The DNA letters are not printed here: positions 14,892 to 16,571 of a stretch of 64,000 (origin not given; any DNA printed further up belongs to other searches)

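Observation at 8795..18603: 9.8-kb tandem mosaic array of an A/B two-gene cassette: two expressed-type A genes, three promoterless-looking A C-terminal cassettes, and four divergent B propeller genes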

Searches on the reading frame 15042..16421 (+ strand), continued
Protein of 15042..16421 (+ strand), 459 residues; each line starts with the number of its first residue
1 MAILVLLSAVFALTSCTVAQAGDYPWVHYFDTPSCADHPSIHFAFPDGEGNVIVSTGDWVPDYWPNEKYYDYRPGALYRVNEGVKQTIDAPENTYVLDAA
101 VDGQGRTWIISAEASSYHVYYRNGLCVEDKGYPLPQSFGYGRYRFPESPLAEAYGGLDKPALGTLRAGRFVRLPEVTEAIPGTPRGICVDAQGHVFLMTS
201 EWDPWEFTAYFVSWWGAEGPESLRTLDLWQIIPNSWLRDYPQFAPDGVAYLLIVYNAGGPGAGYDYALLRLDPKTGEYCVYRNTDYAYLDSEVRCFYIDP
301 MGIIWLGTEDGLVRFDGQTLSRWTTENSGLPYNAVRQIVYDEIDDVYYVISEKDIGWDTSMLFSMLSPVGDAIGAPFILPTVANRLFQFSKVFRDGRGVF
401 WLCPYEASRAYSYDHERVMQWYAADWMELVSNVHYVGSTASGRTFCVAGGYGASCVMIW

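Call 53: find_related_loci(query=A4, collection=metagenome_contigs, flank=10000)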
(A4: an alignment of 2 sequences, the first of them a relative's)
Query A4 (1338 aa) in metagenome_contigs; peptide patterns used: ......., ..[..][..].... (x = any residue, [..] = any of these).
64 stretches matched a pattern, but none encodes a relative of the query by tblastn (E <= 1e-3).

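Call 54: find_related_loci(query=A4, collection=viral_contigs, flank=10000)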
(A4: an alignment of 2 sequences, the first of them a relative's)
Query A4 (1338 aa) in viral_contigs; peptide patterns used: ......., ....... (x = any residue, [..] = any of these).
13 stretches matched a pattern, but none encodes a relative of the query by tblastn (E <= 1e-3).

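Call 56: search_protein_families(library=padloc, proteins=[P0022, window:15042-16421:+, L002:576-1328:+], max_evalue=0.1)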
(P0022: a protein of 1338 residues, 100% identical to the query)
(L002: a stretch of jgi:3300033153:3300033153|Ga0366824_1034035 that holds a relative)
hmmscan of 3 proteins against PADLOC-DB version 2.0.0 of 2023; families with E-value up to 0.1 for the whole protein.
P0022 (1338 aa): 0 families

window:15042-16421:+ (459 aa): 0 families

L002:576-1328:+ (250 aa): 0 families

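Call 70: search_solved_structures(query=A3, max_evalue=0.01)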
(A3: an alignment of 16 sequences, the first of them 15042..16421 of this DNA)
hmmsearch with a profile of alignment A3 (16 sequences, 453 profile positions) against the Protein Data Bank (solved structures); distinct sequences matched with E-value up to 0.01: 2.
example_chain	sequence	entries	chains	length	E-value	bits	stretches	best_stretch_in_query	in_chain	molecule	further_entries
3v9f_A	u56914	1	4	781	1.9e-10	43.3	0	294-346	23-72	Two-component system sensor histidine kinase/response regulator, hybrid (One-component sys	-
4a2l_A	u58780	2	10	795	1.3e-07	33.9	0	267-443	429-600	TWO-COMPONENT SYSTEM SENSOR HISTIDINE KINASE/RESPONSE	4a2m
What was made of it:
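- On Reg_prop β-propeller (Pfam PF07494), for protein B: A profile search against PDB hits 3v9f and 4a2l (call 70).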
